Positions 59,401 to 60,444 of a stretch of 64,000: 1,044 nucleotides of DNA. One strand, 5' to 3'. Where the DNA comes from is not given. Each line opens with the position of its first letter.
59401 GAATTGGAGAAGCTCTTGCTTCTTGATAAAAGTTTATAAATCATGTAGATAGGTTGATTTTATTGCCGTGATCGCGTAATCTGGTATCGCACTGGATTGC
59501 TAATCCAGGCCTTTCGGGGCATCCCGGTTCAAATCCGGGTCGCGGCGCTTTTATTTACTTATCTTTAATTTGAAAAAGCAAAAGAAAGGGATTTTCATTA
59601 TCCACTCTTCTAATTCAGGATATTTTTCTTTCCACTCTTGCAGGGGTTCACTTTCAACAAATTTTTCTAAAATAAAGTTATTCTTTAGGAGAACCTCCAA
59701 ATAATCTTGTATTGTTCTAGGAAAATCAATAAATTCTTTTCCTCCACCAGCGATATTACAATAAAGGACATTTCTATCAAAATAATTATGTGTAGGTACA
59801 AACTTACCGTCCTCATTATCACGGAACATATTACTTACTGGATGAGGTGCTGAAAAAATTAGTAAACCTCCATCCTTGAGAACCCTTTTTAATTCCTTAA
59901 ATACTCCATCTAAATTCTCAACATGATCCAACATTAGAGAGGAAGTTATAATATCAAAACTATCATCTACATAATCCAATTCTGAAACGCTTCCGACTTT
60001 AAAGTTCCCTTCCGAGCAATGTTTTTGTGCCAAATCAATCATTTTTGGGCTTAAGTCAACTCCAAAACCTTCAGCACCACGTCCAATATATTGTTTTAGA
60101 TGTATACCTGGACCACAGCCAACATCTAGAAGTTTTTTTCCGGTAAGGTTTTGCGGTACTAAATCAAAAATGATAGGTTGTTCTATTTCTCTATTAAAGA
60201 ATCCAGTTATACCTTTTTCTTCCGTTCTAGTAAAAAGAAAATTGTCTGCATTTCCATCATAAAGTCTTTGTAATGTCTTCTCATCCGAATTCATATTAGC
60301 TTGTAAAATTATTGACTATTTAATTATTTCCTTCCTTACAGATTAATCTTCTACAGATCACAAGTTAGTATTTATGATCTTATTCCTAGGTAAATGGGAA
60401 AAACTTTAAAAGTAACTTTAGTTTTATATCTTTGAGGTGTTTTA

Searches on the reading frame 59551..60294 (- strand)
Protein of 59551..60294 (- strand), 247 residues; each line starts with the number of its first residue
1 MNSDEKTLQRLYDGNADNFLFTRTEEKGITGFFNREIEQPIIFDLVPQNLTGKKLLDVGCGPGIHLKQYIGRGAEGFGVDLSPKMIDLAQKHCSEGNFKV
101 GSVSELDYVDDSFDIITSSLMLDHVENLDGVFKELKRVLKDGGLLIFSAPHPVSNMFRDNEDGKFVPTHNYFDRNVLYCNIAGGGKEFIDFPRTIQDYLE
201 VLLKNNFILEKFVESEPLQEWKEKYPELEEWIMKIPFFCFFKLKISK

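Call 56: search_protein_families(library=padloc, proteins=[window:59551-60294:-], max_evalue=0.01)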
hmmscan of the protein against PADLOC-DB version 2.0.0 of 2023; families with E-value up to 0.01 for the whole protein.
window:59551-60294:- (247 aa): 1 family
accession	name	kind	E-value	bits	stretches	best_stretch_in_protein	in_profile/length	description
PDLC04134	mad2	-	4.9e-19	66.5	1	46-154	283-401/492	mads_2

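Call 57: search_protein_families(library=ncbifam, proteins=[window:59551-60294:-], max_evalue=0.001)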
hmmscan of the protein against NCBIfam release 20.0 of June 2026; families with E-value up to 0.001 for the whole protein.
window:59551-60294:- (247 aa): 43 families (the best 25 are shown)
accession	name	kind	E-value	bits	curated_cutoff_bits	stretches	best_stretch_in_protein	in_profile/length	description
TIGR02072.1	BioC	equivalog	3e-19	69.8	184.95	1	50-149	33-134/244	malonyl-ACP O-methyltransferase BioC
TIGR01983.1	UbiG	equivalog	6.2e-17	61.7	102.95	1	45-148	45-152/228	bifunctional 2-polyprenyl-6-hydroxyphenol methylase/3-demethylubiquinol 3-O-methyltransferase UbiG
NF045667.1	MTase_DVU1556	equivalog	4.4e-16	59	155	1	51-148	22-120/213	DVU_1556 family methyltransferase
NF043040.1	corrin_prot_MT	hypoth_equivalog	2.7e-15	56.4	180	1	51-146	41-146/216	corrinoid protein-associated methyltransferase CpaM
NF007610.0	PRK10258.1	equivalog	1.4e-14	54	342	1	53-149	44-140/251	malonyl-ACP O-methyltransferase BioC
TIGR01934.1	MenG_MenH_UbiE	subfamily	2.1e-13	50.1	158.35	1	51-147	39-141/223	ubiquinone/menaquinone biosynthesis methyltransferase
NF001244.0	PRK00216.1-5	equivalog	3.8e-13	49.3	216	1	50-146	47-152/236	bifunctional demethylmenaquinone methyltransferase/2-methoxy-6-polyprenyl-1,4-benzoquinol methylase UbiE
NF001241.0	PRK00216.1-2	equivalog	3.8e-12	46.3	327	1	51-157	51-158/231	demethylmenaquinone methyltransferase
NF041537.1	ArsM_AhpD_UU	exception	4.8e-12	45.3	510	1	51-148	76-181/345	arsenite methyltransferase/AhpD domain selenoprotein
NF040539.1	AST_met_ArsM_2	exception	5.7e-12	46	240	1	51-161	56-180/262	putative arsinothricin biosynthesis methyltransferase ArsM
NF041536.1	ArsM_DUF2284_UU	exception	5.7e-12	44.7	575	1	51-148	76-181/459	arsenite methyltransferase/DUF2284 domain selenoprotein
NF008823.0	PRK11873.1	subfamily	1.3e-11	44.5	263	1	51-148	77-182/272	arsenite methyltransferase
NF047649.1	MTase_UXPK_star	exception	2.4e-11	43.2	460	1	51-155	77-189/283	methyltransferase/UXPK-star double selenoprotein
NF001243.0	PRK00216.1-4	equivalog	1.1e-10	41.2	235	1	51-146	47-150/237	demethylmenaquinone methyltransferase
TIGR02021.1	BchM-ChlM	equivalog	1.6e-10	40.8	158.9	1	42-138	44-146/218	magnesium protoporphyrin IX methyltransferase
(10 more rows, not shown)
